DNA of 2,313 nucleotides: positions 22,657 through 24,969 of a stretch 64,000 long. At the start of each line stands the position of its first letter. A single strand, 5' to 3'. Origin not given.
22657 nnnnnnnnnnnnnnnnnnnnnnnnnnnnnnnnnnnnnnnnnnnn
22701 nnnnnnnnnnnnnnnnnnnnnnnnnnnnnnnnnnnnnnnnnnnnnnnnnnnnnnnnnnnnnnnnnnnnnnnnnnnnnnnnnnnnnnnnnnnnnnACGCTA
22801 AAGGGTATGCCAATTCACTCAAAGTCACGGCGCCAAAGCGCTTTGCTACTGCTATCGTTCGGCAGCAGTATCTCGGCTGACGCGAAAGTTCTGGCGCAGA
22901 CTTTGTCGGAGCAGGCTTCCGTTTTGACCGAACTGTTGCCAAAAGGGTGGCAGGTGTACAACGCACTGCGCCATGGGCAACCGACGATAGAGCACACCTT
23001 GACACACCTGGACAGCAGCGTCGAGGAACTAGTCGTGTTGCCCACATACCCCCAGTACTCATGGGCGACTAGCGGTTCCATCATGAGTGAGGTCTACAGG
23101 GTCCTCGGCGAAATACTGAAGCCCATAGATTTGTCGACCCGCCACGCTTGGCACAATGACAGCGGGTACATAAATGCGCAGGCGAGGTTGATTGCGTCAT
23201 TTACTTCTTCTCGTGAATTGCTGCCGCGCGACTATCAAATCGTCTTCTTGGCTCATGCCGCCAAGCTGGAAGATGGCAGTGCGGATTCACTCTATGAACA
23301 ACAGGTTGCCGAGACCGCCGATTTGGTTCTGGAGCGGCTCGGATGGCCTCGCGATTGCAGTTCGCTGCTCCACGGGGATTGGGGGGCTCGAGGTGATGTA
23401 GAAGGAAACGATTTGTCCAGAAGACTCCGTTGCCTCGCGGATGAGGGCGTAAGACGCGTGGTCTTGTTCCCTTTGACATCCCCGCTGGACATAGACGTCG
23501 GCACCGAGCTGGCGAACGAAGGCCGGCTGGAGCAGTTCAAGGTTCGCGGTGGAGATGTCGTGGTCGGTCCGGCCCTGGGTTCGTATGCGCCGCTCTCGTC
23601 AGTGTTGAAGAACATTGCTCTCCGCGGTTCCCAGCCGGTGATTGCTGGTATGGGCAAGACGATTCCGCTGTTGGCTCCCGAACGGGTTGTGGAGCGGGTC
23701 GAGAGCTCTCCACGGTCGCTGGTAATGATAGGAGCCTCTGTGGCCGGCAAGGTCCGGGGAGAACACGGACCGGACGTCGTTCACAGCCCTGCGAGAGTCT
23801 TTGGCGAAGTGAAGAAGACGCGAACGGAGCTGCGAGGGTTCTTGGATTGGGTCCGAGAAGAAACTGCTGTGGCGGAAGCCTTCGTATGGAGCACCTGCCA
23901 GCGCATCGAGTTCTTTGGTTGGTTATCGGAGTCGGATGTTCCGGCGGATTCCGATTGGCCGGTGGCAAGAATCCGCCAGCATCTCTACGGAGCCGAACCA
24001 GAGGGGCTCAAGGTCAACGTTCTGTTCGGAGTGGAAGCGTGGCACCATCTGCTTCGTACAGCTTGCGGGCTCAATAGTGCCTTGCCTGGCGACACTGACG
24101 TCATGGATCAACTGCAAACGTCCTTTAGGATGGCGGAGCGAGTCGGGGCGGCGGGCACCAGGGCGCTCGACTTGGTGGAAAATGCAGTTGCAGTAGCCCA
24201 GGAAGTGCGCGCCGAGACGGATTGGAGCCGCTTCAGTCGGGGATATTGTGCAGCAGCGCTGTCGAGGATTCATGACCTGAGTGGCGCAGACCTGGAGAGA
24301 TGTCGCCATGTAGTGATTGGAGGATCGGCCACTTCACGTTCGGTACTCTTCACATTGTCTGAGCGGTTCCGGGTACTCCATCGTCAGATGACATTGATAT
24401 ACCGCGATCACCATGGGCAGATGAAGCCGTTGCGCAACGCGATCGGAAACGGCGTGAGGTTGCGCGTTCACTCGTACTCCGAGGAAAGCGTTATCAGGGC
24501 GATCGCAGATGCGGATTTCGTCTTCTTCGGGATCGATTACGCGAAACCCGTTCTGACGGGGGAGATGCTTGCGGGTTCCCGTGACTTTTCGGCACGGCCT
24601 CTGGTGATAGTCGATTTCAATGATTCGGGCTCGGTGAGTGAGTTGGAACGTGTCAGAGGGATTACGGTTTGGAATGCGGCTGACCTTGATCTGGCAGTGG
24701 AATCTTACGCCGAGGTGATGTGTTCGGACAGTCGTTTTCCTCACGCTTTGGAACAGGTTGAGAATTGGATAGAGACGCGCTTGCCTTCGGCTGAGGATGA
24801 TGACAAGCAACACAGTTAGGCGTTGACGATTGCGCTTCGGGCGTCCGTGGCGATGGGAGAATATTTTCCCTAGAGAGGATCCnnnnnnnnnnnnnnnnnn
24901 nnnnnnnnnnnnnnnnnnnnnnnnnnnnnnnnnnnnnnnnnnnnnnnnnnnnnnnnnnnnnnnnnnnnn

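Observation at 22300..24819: Unusual ferrochelatase-like / glutamyl-tRNA-reductase-like fusion protein next to sirC and dsrN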

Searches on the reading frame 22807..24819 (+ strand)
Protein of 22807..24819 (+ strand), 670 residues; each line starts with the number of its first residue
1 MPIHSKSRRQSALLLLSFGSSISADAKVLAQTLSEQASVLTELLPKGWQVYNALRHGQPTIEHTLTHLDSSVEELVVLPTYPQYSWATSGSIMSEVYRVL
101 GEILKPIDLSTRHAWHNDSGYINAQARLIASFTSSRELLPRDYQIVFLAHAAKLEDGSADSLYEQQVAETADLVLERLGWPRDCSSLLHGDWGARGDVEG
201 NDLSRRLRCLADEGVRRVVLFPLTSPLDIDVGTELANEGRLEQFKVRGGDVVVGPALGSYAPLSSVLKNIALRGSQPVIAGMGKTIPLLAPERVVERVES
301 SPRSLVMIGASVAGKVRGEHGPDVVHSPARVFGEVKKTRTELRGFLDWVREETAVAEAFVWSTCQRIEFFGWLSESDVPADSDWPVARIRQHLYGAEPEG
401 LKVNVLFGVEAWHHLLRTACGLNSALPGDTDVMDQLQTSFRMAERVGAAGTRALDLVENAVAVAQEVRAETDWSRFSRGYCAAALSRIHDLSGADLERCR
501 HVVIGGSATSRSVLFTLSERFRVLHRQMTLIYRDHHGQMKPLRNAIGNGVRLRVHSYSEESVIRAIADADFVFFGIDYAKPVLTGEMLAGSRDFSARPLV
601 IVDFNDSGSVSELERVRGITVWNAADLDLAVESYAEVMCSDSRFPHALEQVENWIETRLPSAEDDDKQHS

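Call 3: search_protein_families(library=pfam, proteins=[window:22807-24819:+], max_evalue=0.01)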
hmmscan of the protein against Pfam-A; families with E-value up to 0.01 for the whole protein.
window:22807-24819:+ (670 aa): 2 families
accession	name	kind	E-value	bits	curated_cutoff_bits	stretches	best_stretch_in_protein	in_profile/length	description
PF00762.24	Ferrochelatase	-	2.9e-26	92.7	27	1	30-270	68-312/317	Ferrochelatase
PF05201.20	GlutR_N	-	1.5e-18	67.4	27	1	329-471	10-151/151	Glutamyl-tRNAGlu reductase, N-terminal domain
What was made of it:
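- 22807..23631 (+): N-terminal ferrochelatase-derived domain (aa 1-275). It lacks the ~65-residue N-terminal lid. His150 (23254-23256) is kept. The catalytic-Glu position is Val231. The Pfam match starts at profile position 68 of 317 (call 3).
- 23713..24219 (+): GluTR-type catalytic domain, with Cys364 (23896-23898) in TCQRIE, His413/His414, and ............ PF05201 (call 3).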

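Call 4: search_protein_families(library=ncbifam, proteins=[window:22807-24819:+], max_evalue=0.01)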
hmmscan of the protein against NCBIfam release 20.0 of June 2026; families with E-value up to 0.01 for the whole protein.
window:22807-24819:+ (670 aa): 9 families
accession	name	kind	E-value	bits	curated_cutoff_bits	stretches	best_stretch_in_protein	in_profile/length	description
TIGR01035.1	hemA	equivalog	2e-22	79.7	209.55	1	338-632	22-305/416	glutamyl-tRNA reductase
NF000744.0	PRK00045.1-3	equivalog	3.8e-21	75.5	429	1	339-633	25-316/447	glutamyl-tRNA reductase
TIGR00109.1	hemH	equivalog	4.9e-16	59.1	124.6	1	29-180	72-226/322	ferrochelatase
NF000750.0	PRK00045.3-4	equivalog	1.1e-13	50.9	289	1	350-604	34-278/439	glutamyl-tRNA reductase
NF010548.0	PRK13940.1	equivalog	8.7e-08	31.4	469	1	354-487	40-168/414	glutamyl-tRNA reductase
NF000751.1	PRK00045.4-1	equivalog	1.7e-07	30.6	478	1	356-490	45-176/426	glutamyl-tRNA reductase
NF000752.0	PRK00045.4-2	equivalog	3.8e-07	29.6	381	1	403-507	87-190/412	glutamyl-tRNA reductase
NF001311.0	PRK00258.1-3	equivalog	1e-05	24.9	235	1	417-572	57-192/279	shikimate dehydrogenase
NF000689.1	PRK00035.2-1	equivalog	2.6e-05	23.3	408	1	49-223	76-259/311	ferrochelatase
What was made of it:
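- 22807..23631 (+): TIGR00109 scores 59 bits against a cut-off of 124.6 (call 4).
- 24220..24786 (+): Rossmann-type nucleotide-binding domain with GGSATS (24319-24336) in place of GxGxxG, YRDH in place of NR(S/T), and DFN. No spinal helix or dimerisation domain follows. TIGR01035 alignment runs to position 305 of 416 (call 4).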

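Call 5: find_homologous_proteins(query=window:22807-24819:+, max_evalue=0.001)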
Query window:22807-24819:+ (670 aa): 97 proteins with E <= 0.001 among 8000 candidates.
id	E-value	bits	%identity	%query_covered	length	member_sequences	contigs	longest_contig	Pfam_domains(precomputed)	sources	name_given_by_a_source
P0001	0.0e+0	1509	100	100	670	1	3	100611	PF05201.21,PF00762.25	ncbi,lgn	-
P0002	1.5e-279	947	65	99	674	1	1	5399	PF05201.21,PF00762.25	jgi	-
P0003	6.7e-279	945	65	99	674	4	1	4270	PF05201.21,PF00762.25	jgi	jgi:protoheme ferro-lyase/glutamyl-tRNA reductase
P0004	1.9e-278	944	66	95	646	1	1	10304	PF05201.21,PF00762.25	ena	-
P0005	1.3e-277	941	64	96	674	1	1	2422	PF05201.21,PF00762.25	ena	-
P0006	1.1e-275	935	65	97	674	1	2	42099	PF05201.21,PF00762.25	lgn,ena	-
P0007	5.9e-273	926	63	99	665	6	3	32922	PF05201.21,PF00762.25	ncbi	-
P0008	3.6e-272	923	63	99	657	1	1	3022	PF05201.21,PF00762.25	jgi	jgi:protoheme ferro-lyase/glutamyl-tRNA reductase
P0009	3.1e-270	917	64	98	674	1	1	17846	PF05201.21,PF00762.25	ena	-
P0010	9.4e-269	912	63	99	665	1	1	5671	PF05201.21,PF00762.25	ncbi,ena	-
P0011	1.2e-267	908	62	99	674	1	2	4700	PF05201.21,PF00762.25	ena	-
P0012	4.4e-267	906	64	96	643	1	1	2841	PF05201.21,PF00762.25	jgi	-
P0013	7.1e-261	886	64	95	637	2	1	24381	PF05201.21,PF00762.25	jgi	jgi:protoheme ferro-lyase/glutamyl-tRNA reductase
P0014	3.0e-259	880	62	99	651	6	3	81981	PF05201.21,PF00762.25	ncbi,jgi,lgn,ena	-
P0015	6.4e-243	826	59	97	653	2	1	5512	PF05201.21,PF00762.25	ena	-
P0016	2.5e-201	689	59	82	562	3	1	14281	PF05201.21,PF00762.25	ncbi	-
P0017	3.1e-200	685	52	92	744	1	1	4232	PF05201.21,PF00762.25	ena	-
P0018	8.1e-193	661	50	94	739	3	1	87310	PF05201.21,PF00762.25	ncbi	-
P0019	1.3e-192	660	50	97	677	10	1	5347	PF05201.21,PF00762.25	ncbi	-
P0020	5.7e-192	658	51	94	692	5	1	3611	PF05201.21,PF00762.25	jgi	jgi:ferrochelatase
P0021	2.3e-190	653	48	99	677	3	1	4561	PF05201.21,PF00762.25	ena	-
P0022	1.9e-189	650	50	94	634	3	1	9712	PF05201.21,PF00762.25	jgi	jgi:ferrochelatase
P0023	6.6e-189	648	48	97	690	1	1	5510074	PF05201.21,PF00762.25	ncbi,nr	ncbi:MAG: ferrochelatase [Gemmatimonadota bacterium]|nr:MAG: ferrochelatase [Gemmatimonadota bacteri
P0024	1.1e-188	647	50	94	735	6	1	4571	PF05201.21,PF00762.25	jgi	jgi:ferrochelatase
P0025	2.4e-188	646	50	94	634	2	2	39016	PF05201.21,PF00762.25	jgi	jgi:ferrochelatase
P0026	6.0e-188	645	48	98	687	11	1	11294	PF05201.21,PF00762.25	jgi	jgi:glutamyl-tRNA reductase/protoheme ferro-lyase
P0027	6.1e-188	645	49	96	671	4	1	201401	PF05201.21,PF00762.25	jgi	jgi:ferrochelatase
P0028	2.6e-187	643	49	94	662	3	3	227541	PF05201.21,PF00762.25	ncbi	-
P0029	6.1e-187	641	49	94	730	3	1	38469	PF05201.21,PF00762.25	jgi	jgi:ferrochelatase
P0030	1.9e-186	640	49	94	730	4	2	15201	PF05201.21,PF00762.25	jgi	jgi:ferrochelatase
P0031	2.0e-186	640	49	94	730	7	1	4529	PF05201.21,PF00762.25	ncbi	-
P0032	2.0e-186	640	49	94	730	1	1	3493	PF05201.21,PF00762.25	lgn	-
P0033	2.8e-185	636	49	94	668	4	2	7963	PF05201.21,PF00762.25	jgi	jgi:glutamyl-tRNA reductase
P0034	2.1e-184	633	47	97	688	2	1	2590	PF05201.21,PF00762.25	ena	-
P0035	5.1e-183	628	49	94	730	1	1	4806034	PF05201.21,PF00762.25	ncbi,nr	ncbi:MAG: ferrochelatase [Gemmatimonadota bacterium]|nr:MAG: ferrochelatase [Gemmatimonadota bacteri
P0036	1.5e-181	624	50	93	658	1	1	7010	PF05201.21,PF00762.25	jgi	jgi:glutamyl-tRNA reductase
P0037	1.1e-180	621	48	93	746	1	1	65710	PF05201.21,PF00762.25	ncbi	-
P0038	2.2e-174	600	50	94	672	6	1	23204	PF05201.21,PF00762.25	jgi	jgi:glutamyl-tRNA reductase/protoheme ferro-lyase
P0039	1.7e-173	597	47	95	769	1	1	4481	PF05201.21,PF00762.25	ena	-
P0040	9.0e-173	595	46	94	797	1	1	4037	PF05201.21,PF00762.25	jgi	jgi:ferrochelatase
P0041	1.0e-171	591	51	83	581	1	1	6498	PF05201.21,PF00762.25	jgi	-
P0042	6.2e-166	572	44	95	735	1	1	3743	PF05201.21,PF00762.25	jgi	jgi:ferrochelatase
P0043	9.7e-164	565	43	95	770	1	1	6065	PF05201.21,PF00762.25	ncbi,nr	ncbi:MAG: ferrochelatase [Planctomycetes bacterium]|nr:ferrochelatase [Planctomycetota bacterium]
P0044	8.2e-161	555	44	98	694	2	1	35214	PF05201.21,PF00762.25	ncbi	ncbi:ferrochelatase [Gemmatimonadota bacterium]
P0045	4.2e-160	553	43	99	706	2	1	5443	PF05201.21,PF00762.25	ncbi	-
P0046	5.6e-160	552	43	94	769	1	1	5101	PF05201.21,PF01903.23,PF00762.25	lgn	-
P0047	1.2e-158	548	43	94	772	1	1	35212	PF05201.21,PF00762.25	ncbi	-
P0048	2.0e-158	547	43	98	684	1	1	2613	PF05201.21,PF00762.25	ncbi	-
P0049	5.6e-156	539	45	91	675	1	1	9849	PF05201.21,PF00762.25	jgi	jgi:glutamyl-tRNA reductase/protoheme ferro-lyase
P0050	7.6e-156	539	43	99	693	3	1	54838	PF05201.21,PF00762.25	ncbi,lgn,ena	-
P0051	2.7e-152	527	41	94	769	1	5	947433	PF05201.21,PF00762.25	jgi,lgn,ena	-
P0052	2.4e-151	524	42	92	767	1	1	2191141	PF05201.21,PF00762.25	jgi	jgi:ferrochelatase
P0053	8.1e-151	522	42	94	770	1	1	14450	PF05201.21,PF00762.25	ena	-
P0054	1.5e-149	518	44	92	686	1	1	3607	PF05201.21,PF00762.25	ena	-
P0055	3.6e-149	517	44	94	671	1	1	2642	PF05201.21,PF00762.25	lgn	-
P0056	3.7e-149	517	41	94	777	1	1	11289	PF05201.21,PF00762.25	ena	-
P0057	4.0e-148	513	43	98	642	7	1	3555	PF05201.21,PF00762.25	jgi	jgi:glutamyl-tRNA reductase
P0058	8.7e-147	509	43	98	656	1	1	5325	PF05201.21,PF00762.25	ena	-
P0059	1.4e-146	508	41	94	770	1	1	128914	PF05201.21,PF00762.25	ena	-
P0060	4.7e-146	506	42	92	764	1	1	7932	PF05201.21,PF00762.25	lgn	-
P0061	5.7e-145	503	40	94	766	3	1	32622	PF05201.21,PF00762.25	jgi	jgi:ferrochelatase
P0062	6.7e-145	503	39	98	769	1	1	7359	PF05201.21,PF00762.25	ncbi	-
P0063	1.3e-142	495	40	94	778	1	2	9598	PF05201.21,PF00762.25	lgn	-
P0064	3.2e-142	494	42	98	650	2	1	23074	PF05201.21,PF00762.25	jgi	jgi:glutamyl-tRNA reductase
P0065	4.0e-141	490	42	97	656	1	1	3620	PF05201.21,PF00762.25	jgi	-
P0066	1.5e-140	488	41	94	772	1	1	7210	PF05201.21,PF00762.25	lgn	-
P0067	2.4e-140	488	42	98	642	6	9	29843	PF05201.21,PF00762.25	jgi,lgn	jgi:glutamyl-tRNA reductase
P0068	3.8e-140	487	40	94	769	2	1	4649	PF05201.21,PF01903.23,PF00762.25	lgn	-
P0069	1.3e-139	485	40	94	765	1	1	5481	PF05201.21,PF00762.25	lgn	-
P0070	1.9e-138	481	40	94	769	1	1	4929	PF05201.21,PF00762.25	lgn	-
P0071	2.2e-137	478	45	91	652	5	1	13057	PF05201.21,PF00762.25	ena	-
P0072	4.0e-137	477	43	98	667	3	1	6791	PF05201.21,PF00762.25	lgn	-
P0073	8.0e-137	476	40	99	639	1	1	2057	PF05201.21,PF00762.25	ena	-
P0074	9.9e-137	476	39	97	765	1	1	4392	PF05201.21,PF00762.25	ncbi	-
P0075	1.6e-134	468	42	92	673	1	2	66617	PF05201.21,PF00762.25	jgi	-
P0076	6.8e-134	466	54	62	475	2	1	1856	PF05201.21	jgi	jgi:glutamyl-tRNA reductase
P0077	5.5e-131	457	39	93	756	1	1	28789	PF05201.21,PF00762.25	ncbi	-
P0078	7.0e-130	453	40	90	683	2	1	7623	PF05201.21,PF00762.25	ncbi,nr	ncbi:MAG TPA: ferrochelatase, partial [Phycisphaerae bacterium]|nr:ferrochelatase [Phycisphaerae bac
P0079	2.7e-129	451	41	94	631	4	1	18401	PF05201.21,PF00762.25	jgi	jgi:glutamyl-tRNA reductase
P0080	7.8e-129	449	38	93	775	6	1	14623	PF05201.21,PF00762.25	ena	-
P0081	1.9e-126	442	38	93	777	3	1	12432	PF05201.21,PF00762.25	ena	-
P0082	4.1e-126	440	41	97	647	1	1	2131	PF05201.21,PF00762.25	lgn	-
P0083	2.6e-124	435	38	94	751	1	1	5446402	PF05201.21,PF00762.25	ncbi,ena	-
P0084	1.8e-121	425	50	61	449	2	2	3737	PF05201.21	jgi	jgi:hypothetical protein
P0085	2.2e-121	425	39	97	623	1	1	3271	PF05201.21,PF00762.25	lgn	-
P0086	3.7e-121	424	39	97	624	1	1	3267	PF05201.21,PF00762.25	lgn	-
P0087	5.7e-118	414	55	53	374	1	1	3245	PF05201.21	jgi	jgi:glutamyl-tRNA reductase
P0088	4.3e-117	411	37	93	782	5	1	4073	PF05201.21,PF00762.25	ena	-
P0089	3.8e-112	394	37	94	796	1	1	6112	PF05201.21,PF00762.25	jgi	jgi:ferrochelatase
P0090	1.2e-110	389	35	95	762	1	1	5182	PF05201.21,PF00762.25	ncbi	-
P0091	1.8e-109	386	53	55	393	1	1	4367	PF05201.21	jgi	jgi:glutamyl-tRNA reductase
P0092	7.7e-102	360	52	54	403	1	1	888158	PF05201.21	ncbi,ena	-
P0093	7.6e-96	340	49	50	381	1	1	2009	PF05201.21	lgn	-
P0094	1.8e-91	326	49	53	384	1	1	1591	PF05201.21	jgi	jgi:glutamyl-tRNA reductase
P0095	5.2e-7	47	26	33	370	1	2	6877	PF00762.25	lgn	-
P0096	1.4e-5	42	26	40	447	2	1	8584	PF05201.21,PF00745.26,PF01488.27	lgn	-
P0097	2.9e-5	41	26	28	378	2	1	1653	PF00762.25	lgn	-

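Call 9: find_encoding_contigs(protein=P0001, flank=10000, max_places=3)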
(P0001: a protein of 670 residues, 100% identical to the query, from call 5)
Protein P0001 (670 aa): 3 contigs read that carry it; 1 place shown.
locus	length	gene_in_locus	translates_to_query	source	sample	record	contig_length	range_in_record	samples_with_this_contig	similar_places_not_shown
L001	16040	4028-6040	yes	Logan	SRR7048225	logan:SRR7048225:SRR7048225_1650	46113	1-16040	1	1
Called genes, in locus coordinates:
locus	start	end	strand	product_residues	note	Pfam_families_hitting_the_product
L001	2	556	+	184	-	?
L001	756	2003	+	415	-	PF13500:AAA_26 (weak), PF07685:GATase_3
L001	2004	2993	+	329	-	PF01925:TauE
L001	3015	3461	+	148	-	-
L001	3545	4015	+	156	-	PF13241:NAD_binding_7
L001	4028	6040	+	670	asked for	PF00762:Ferrochelatase, PF05201:GlutR_N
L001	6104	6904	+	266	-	PF13435:Cytochrome_C554 (faint), PF14522:Cytochrome_C7 (faint)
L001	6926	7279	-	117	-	PF08821:CGGC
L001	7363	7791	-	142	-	PF14361:RsbRD_N (weak)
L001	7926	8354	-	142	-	-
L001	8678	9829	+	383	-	PF00291:PALP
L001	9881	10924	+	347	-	PF00037:Fer4 (faint), PF17179:Fer4_22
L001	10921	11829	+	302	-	PF00970:FAD_binding_6 (weak), PF00175:NAD_binding_1, PF10418:DHODB_Fe-S_bind (weak)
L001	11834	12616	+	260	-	PF01058:Oxidored_q6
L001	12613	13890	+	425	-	PF00374:NiFeSe_Hases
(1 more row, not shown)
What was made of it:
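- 22807..24819 (+): 670-aa fusion ORF (HemH-derived half plus short GluTR-like half). An identical protein is on record on 3 contigs (calls 5, 9).
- The identical protein occurs on 3 contigs (calls 5, 9).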

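Call 10: find_encoding_contigs(protein=P0023, flank=10000, max_places=2)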
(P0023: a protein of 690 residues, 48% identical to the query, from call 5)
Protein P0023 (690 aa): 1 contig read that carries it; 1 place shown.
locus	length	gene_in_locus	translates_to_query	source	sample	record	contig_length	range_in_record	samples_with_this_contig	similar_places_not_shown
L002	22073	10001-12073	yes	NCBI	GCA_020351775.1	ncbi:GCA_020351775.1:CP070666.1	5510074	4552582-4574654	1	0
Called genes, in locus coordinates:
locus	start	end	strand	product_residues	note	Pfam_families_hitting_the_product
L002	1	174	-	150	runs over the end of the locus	PF00011:HSP20, PF17886:ArsA_HSP20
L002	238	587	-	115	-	PF00118:Cpn60_TCP1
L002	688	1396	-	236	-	PF02423:OCD_Mu_crystall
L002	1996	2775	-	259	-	-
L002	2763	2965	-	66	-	-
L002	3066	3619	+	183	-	PF03916:NrfD (weak)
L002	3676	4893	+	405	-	PF03460:NIR_SIR_ferr, PF01077:NIR_SIR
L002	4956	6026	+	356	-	PF03460:NIR_SIR_ferr, PF01077:NIR_SIR, PF12838:Fer4_7 (weak)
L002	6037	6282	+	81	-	-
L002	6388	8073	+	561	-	PF14691:Fer4_20, PF01266:DAO (weak), PF01946:Thi4 (weak), PF07992:Pyr_redox_2, PF12831:FAD_oxidored (weak), PF13450:NAD_binding_8, PF13738:Pyr_redox_3 (weak), PF00070:Pyr_redox (weak), +5 more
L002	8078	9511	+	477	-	PF01656:CbiA, PF13500:AAA_26, PF07685:GATase_3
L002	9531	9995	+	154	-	PF13241:NAD_binding_7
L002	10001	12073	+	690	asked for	PF00762:Ferrochelatase, PF05201:GlutR_N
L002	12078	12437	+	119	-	PF01903:CbiX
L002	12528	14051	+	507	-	PF00590:TP_methylase, PF02602:HEM4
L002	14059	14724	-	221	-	PF13646:HEAT_2 (faint), PF13513:HEAT_EZ (weak)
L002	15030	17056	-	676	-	PF00069:Pkinase, PF01636:APH (faint), PF03109:ABC1 (faint), PF07714:PK_Tyr_Ser-Thr, PF17680:FlgO (weak)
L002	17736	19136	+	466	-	-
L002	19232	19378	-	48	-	-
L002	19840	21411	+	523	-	PF00144:Beta-lactamase, PF13428:TPR_14 (faint), PF00515:TPR_1 (weak), PF07719:TPR_2 (weak), PF13181:TPR_8 (weak)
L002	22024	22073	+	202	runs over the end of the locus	PF01209:Ubie_methyltran (weak), PF08241:Methyltransf_11, PF08242:Methyltransf_12, PF13649:Methyltransf_25, PF13847:Methyltransf_31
